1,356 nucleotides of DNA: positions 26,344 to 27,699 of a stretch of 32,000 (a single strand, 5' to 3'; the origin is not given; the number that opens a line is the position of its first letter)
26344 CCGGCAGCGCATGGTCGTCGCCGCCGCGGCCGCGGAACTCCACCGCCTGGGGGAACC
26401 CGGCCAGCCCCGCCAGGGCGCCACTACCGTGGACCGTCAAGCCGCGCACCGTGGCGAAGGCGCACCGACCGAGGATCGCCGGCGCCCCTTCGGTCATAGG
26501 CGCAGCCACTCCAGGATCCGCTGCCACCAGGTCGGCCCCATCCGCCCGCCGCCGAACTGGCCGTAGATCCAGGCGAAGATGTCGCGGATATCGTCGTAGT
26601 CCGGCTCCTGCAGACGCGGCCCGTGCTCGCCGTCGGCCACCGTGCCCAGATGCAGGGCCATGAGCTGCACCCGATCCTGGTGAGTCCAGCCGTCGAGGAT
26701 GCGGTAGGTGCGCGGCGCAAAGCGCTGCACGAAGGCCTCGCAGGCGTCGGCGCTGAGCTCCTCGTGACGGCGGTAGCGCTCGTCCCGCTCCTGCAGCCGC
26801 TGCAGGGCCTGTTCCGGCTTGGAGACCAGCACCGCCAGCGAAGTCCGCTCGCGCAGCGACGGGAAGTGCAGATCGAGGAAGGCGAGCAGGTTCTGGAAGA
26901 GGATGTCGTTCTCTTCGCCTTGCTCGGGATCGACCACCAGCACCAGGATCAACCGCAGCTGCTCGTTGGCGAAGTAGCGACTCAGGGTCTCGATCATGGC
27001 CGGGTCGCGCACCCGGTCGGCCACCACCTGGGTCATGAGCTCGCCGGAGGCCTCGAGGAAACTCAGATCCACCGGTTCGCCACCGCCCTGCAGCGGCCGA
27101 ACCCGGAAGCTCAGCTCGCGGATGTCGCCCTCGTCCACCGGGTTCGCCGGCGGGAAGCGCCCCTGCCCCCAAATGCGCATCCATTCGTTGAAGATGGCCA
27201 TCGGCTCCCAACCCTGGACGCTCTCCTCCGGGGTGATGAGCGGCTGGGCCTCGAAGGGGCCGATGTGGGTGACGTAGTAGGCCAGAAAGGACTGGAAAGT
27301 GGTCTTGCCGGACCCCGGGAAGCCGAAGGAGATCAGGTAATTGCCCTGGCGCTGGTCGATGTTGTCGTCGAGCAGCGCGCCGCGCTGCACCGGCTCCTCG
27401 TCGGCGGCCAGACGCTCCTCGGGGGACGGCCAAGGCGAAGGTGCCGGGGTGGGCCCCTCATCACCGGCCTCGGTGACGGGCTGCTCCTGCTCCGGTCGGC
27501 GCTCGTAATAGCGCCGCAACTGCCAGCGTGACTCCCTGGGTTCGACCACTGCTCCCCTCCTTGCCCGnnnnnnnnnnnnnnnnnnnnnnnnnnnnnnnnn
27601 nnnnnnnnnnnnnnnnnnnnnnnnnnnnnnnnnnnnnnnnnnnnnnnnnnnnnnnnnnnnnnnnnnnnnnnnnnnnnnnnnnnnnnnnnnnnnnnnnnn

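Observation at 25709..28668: Uncharacterised three-gene cassette: polytopic membrane protein, GTPase-like P-loop NTPase, orphan protein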

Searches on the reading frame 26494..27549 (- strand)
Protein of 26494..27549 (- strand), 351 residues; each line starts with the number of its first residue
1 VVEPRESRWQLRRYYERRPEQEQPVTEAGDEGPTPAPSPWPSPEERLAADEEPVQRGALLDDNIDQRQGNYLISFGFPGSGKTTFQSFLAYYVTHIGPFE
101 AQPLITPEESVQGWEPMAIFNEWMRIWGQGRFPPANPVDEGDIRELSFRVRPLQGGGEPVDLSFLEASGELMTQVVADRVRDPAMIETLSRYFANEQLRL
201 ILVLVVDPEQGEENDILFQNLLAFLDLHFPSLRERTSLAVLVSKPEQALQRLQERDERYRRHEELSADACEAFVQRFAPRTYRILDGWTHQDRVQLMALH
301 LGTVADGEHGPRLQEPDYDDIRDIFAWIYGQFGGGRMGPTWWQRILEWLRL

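Call 3: search_protein_families(library=pfam, proteins=[window:26494-27549:-], max_evalue=1)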
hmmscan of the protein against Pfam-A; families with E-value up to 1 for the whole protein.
window:26494-27549:- (351 aa): 6 families
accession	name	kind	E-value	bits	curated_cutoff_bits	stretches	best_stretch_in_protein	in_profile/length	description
PF19993.5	DO-GTPase2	-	5.1e-05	23.5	27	1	75-211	6-132/226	Double-GTPase 2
PF19975.5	DO-GTPase1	-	0.00014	21.6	27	1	75-190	3-106/271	Double-GTPase 1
PF13671.12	AAA_33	-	0.012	16.3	27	0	74-89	4-19/143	AAA domain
PF13238.12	AAA_18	-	0.014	16.3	29.4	0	229-264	85-121/128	AAA domain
PF02223.23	Thymidylate_kin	-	0.23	11.6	27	0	241-265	123-148/185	Thymidylate kinase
PF20720.3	nSTAND3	-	0.33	11.1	27.2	1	70-97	18-45/155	Novel STAND NTPase 3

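Call 4: search_protein_families(library=padloc, proteins=[window:26494-27549:-], max_evalue=1)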
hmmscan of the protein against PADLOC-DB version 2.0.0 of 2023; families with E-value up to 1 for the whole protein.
window:26494-27549:- (351 aa): 0 families

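Call 5: search_protein_families(library=ncbifam, proteins=[window:26494-27549:-], max_evalue=1)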
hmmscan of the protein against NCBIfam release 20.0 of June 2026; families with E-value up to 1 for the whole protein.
window:26494-27549:- (351 aa): 2 families
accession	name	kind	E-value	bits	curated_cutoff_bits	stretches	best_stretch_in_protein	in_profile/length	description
NF010335.0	PRK13764.1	equivalog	0.13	10.8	340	1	61-94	256-288/613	ATPase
NF010155.0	PRK13634.1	equivalog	0.21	10.8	413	1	51-89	15-53/290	energy-coupling factor ABC transporter ATP-binding protein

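Call 8: find_homologous_proteins(query=window:26494-27549:-)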
Query window:26494-27549:- (351 aa): 21 proteins with E <= 0.001 among 6524 candidates.
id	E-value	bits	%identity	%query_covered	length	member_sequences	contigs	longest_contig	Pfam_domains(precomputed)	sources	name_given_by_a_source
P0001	1.2e-220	750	93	100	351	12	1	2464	-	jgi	-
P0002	5.3e-168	577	73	100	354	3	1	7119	-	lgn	-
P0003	2.6e-156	539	68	100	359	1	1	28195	-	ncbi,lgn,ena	-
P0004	2.1e-155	535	67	100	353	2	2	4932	-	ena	-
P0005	3.2e-139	482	65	92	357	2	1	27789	-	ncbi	-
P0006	3.0e-109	384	57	80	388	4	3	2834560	-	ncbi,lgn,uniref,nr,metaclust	ncbi:hypothetical protein HH1059_09640 [Halorhodospira halochloris]|uniref:Uncharacterized protein n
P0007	2.1e-107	378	56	80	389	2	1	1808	-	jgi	jgi:hypothetical protein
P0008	9.9e-107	375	56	80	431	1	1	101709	-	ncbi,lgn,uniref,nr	ncbi:hypothetical protein CKO15_01170 [Halorhodospira abdelmalekii]|uniref:hypothetical protein n=1 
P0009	1.2e-105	372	55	80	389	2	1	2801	-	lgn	-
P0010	3.8e-105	370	48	95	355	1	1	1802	-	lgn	-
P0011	2.9e-102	361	51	84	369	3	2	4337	-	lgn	-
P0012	2.6e-100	354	50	88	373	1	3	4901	-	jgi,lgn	jgi:hypothetical protein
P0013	1.6e-97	345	51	84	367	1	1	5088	-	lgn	-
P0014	6.6e-89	317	50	79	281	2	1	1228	-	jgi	jgi:hypothetical protein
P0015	6.6e-72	261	40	86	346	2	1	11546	-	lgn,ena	-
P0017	5.0e-62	228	40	84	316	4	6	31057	-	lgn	-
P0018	5.6e-61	225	38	84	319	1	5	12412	PF19975.6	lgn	-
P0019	2.8e-59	219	39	84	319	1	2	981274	-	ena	-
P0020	1.7e-57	213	38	81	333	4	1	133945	-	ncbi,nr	ncbi:MAG: hypothetical protein OXI01_16915 [Albidovulum sp.]|nr:hypothetical protein [Albidovulum sp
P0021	1.1e-28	119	31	81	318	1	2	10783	PF19975.6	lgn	-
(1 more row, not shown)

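Call 9: find_encoding_contigs(protein=P0006, flank=6000, max_places=2)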
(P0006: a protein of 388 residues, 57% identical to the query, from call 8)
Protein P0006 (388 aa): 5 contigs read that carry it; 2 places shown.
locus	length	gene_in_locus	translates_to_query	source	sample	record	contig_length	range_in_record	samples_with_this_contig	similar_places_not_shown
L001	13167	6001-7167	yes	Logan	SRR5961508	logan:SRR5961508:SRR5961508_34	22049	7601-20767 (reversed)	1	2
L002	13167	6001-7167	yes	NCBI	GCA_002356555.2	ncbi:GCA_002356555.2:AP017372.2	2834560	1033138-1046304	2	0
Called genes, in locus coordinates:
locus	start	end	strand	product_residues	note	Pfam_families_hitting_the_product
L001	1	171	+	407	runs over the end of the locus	PF25876:HH_MFP_RND (weak), PF25954:Beta-barrel_RND_2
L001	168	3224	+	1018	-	PF00873:ACR_tran, PF03176:MMPL, PF02355:SecD_SecF_C (weak)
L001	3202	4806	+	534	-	PF02321:OEP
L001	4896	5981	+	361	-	-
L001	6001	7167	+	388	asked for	-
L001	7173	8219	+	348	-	-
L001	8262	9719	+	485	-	PF06097:DUF945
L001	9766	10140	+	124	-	-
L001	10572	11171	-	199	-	PF01871:AMMECR1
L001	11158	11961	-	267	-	PF01875:Memo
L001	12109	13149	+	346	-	PF04055:Radical_SAM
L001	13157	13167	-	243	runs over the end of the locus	PF13443:HTH_26 (weak), PF13560:HTH_31 (weak), PF01381:HTH_3 (weak), PF16158:N_BRCA1_IG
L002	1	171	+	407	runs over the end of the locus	PF25876:HH_MFP_RND (weak), PF25954:Beta-barrel_RND_2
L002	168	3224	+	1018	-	PF00873:ACR_tran, PF03176:MMPL, PF02355:SecD_SecF_C (weak)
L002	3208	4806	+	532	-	PF02321:OEP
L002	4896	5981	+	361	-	-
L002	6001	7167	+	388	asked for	-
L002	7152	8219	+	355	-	-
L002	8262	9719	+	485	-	PF06097:DUF945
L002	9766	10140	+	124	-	-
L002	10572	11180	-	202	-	PF01871:AMMECR1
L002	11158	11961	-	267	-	PF01875:Memo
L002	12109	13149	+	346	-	PF04055:Radical_SAM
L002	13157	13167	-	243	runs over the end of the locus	PF13443:HTH_26 (weak), PF13560:HTH_31 (weak), PF01381:HTH_3 (weak), PF16158:N_BRCA1_IG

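Call 10: find_encoding_contigs(protein=P0020, flank=6000, max_places=2)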
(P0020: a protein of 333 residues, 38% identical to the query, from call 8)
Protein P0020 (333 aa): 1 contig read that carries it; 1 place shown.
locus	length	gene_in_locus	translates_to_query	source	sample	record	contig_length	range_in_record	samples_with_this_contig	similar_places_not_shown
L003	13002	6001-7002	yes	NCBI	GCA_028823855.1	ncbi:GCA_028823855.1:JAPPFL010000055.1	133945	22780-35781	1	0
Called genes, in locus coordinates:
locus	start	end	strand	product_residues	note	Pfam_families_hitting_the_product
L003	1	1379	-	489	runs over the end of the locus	PF02518:HATPase_c (weak), PF13589:HATPase_c_3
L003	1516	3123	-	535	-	PF00145:DNA_methylase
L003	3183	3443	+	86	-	PF03852:Vsr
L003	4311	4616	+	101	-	-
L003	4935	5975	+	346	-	-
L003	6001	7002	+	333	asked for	-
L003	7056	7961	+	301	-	-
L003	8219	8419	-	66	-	-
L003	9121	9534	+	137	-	-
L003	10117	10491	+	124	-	PF07845:DUF1636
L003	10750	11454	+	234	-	PF00528:BPD_transp_1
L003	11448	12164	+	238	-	PF00005:ABC_tran, PF02463:SMC_N (faint), PF13304:AAA_21 (weak)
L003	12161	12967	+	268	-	PF12849:PBP_like_2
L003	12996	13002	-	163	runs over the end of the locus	PF20115:DUF6505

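Call 11: find_encoding_contigs(protein=P0019, flank=6000, max_places=2)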
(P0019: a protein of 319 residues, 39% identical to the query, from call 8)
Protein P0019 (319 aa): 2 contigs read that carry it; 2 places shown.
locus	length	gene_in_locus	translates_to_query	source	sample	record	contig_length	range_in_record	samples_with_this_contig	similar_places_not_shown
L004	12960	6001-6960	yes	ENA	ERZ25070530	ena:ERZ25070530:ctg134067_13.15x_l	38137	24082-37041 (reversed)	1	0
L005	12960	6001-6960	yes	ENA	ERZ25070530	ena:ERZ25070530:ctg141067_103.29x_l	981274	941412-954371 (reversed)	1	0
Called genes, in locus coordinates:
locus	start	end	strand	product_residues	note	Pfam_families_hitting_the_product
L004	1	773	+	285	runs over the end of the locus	PF04754:Transposase_31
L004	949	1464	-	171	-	-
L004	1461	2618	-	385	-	PF00145:DNA_methylase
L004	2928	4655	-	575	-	PF01266:DAO, PF16901:DAO_C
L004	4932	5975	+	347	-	-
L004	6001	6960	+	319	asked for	-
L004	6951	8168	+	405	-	-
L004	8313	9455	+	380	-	PF02771:Acyl-CoA_dh_N, PF02770:Acyl-CoA_dh_M, PF00441:Acyl-CoA_dh_1, PF08028:Acyl-CoA_dh_2, PF22924:ACOX_C_alpha1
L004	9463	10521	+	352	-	PF00378:ECH_1, PF16113:ECH_2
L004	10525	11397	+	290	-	PF03446:NAD_binding_2, PF03721:UDPG_MGDP_dh_N (faint), PF14833:NAD_binding_11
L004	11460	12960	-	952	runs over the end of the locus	PF00005:ABC_tran (faint), PF02463:SMC_N (faint), PF13191:AAA_16 (faint), PF13481:AAA_25 (faint), PF13555:AAA_29 (faint), PF17760:UvrA_inter, PF17755:UvrA_DNA-bind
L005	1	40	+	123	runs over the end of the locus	PF04754:Transposase_31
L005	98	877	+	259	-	-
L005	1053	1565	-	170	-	-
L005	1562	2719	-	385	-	PF00145:DNA_methylase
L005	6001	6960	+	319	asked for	-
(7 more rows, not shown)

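Call 12: find_encoding_contigs(protein=P0003, flank=8000, max_places=2)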
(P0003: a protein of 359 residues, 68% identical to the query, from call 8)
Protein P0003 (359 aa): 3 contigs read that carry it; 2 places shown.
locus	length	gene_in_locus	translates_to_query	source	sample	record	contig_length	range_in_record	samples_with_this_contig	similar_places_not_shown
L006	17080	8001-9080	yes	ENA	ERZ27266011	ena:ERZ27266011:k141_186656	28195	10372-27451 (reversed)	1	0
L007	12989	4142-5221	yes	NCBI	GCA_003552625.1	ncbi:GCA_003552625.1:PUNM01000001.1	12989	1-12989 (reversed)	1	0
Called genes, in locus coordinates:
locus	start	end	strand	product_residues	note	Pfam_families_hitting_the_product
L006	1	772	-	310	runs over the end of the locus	PF01297:ZnuA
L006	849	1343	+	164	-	PF01475:FUR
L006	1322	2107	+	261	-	PF00005:ABC_tran, PF02463:SMC_N (faint), PF13304:AAA_21 (faint)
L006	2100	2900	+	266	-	PF00950:ABC-3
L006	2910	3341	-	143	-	PF01502:PRA-CH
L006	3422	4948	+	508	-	PF01636:APH, PF13238:AAA_18 (weak), PF13671:AAA_33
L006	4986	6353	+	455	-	PF04107:GCS2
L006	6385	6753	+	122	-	-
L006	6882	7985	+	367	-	-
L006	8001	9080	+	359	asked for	-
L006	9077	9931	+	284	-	-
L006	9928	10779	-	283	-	PF00582:Usp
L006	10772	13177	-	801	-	PF20437:LonC_helical, PF13654:AAA_32, PF20436:LonB_AAA-LID, PF05362:Lon_C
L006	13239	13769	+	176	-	PF12796:Ank_2 (weak), PF00023:Ank (faint), PF13606:Ank_3 (faint), PF12796:Ank_2, PF13637:Ank_4 (weak), PF13857:Ank_5, PF13637:Ank_4 (weak), PF12796:Ank_2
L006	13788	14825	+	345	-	PF02547:Queuosine_synth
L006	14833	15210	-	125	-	-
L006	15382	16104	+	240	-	PF13505:OMP_b-brl (weak)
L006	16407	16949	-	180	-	PF10263:SprT-like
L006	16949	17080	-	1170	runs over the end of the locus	-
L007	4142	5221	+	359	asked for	-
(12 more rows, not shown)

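Call 13: find_encoding_contigs(protein=P0017, flank=6000, max_places=3)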
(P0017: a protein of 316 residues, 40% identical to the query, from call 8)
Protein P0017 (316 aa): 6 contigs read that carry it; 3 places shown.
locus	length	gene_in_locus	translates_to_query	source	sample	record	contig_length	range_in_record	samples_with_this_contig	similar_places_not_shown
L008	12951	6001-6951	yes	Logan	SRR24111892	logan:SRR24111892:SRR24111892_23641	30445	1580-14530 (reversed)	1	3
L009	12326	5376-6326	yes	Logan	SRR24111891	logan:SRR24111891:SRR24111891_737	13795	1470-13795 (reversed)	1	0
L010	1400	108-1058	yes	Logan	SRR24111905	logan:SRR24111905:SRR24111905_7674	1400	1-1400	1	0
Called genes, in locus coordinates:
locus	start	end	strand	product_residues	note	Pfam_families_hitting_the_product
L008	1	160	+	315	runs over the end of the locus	PF00753:Lactamase_B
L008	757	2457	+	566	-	-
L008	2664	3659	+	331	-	PF08240:ADH_N, PF00107:ADH_zinc_N, PF13602:ADH_zinc_N_2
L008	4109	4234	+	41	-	-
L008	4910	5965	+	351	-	-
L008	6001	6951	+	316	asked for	-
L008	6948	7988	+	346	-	-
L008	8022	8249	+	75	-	-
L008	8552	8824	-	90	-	PF13683:rve_3, PF13333:rve_2 (weak)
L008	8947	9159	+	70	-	-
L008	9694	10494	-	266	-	PF00239:Resolvase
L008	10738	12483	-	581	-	PF06048:DUF927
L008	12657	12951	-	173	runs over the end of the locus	-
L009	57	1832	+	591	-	-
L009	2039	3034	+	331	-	PF08240:ADH_N, PF00107:ADH_zinc_N, PF13602:ADH_zinc_N_2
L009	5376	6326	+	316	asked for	-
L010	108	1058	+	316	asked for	-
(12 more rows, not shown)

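Call 14: find_encoding_contigs(protein=P0021, flank=6000, max_places=2)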
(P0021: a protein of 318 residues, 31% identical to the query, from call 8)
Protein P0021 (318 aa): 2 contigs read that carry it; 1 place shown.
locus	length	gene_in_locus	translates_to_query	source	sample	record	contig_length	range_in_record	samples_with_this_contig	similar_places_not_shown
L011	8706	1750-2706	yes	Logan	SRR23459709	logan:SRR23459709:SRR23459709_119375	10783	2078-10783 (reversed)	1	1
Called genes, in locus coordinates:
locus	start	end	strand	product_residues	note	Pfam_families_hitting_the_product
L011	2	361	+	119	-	?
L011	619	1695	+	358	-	-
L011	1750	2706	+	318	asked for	PF19975:DO-GTPase1 (weak)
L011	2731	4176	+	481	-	-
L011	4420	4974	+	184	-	PF00239:Resolvase, PF02796:HTH_7 (faint)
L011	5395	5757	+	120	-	-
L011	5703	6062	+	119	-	-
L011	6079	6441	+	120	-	-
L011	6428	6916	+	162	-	-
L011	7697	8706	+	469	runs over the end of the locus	-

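Call 17: search_solved_structures(query=A1, max_evalue=10, show_alignments=2)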
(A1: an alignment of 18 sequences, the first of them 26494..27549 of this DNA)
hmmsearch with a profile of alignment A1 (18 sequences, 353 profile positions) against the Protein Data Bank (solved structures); distinct sequences matched with E-value up to 10: 29.
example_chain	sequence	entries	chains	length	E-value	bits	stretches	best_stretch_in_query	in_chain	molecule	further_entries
3dm9_B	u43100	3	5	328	0.004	19.3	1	44-99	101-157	Signal recognition particle receptor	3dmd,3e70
7e14_A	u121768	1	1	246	0.0078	18.4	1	38-109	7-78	Gs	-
7ljd_A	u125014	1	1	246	0.012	17.7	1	38-109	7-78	Engineered Gs protein alpha subunit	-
7jvq_A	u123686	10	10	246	0.013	17.7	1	38-109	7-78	Engineered mini-Gi protein alpha sub-unit | Engineered human Gs alpha subunit | Chimeric miniGs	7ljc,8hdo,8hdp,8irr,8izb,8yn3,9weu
9pf4_A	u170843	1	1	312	0.013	17.6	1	22-109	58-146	Signal recognition particle subunit SRP54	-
2v3c_C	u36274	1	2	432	0.018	17.2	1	60-100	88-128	SIGNAL RECOGNITION 54 KDA PROTEIN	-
3ndb_B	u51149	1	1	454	0.019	17.1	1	60-100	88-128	Signal recognition 54 kDa protein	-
6y2z_A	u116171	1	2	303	0.048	15.8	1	69-99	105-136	Signal recognition particle 54 kDa protein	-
6y32_A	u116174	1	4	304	0.049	15.8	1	69-99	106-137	Signal recognition particle 54 kDa protein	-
5yww_A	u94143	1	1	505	0.087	14.9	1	65-102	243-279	Nucleotide binding protein PINc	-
3jaj_z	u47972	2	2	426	0.1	14.7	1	69-99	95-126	SRP54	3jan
6r6g_AB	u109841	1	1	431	0.1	14.7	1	69-99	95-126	Signal recognition particle 54 kDa protein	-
4ue5_D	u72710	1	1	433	0.1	14.7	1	69-99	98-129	SIGNAL RECOGNITION PARTICLE 54 KDA PROTEIN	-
5l3q_A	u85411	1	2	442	0.11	14.6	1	69-99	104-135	Signal recognition particle 54 kDa protein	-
7zhf_A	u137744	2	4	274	0.11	14.6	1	72-112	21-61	GTPase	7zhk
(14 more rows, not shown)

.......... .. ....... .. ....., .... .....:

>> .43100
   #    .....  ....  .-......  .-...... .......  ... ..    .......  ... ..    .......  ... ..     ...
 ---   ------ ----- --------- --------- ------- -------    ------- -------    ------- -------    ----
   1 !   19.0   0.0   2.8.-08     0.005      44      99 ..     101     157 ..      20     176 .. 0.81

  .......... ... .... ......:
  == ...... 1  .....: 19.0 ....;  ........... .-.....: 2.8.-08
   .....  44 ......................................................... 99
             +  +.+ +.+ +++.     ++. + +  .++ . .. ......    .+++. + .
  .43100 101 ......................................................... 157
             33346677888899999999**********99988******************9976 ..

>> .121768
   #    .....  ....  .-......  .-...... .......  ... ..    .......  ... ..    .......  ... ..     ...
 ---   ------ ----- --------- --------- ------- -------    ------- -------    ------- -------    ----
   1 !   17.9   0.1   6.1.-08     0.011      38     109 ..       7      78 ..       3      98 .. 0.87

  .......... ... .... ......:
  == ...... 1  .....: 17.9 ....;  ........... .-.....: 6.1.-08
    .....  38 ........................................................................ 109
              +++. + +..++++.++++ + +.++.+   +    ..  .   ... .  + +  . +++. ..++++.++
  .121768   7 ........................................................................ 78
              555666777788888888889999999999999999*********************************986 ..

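Call 18: search_protein_families(library=pfam, alignment_id=A1, max_evalue=0.1)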
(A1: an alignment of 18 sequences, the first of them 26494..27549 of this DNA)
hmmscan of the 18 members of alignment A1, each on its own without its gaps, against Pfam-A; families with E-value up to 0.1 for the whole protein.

A. member 1, window:26494-27549:- (351 aa): 4 families
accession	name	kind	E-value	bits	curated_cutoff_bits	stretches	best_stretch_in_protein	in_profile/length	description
PF19993.5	DO-GTPase2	-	5.1e-05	23.5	27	1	75-211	6-132/226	Double-GTPase 2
PF19975.5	DO-GTPase1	-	0.00014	21.6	27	1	75-190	3-106/271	Double-GTPase 1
PF13671.12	AAA_33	-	0.012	16.3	27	0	74-89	4-19/143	AAA domain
PF13238.12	AAA_18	-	0.014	16.3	29.4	0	229-264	85-121/128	AAA domain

B. families by the number of members that match (of 18 scanned): 8 families
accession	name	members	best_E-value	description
PF19975.5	DO-GTPase1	18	2.8e-06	Double-GTPase 1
PF19993.5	DO-GTPase2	13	5.1e-05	Double-GTPase 2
PF20720.3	nSTAND3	4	0.021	Novel STAND NTPase 3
PF13671.12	AAA_33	2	0.012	AAA domain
PF21717.2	DTX3L_a-b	1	0.012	DTX3L, alpha/beta domain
PF13238.12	AAA_18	1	0.014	AAA domain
PF03801.18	Ndc80_HEC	1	0.029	HEC/Ndc80p family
PF13481.12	AAA_25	1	0.061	AAA domain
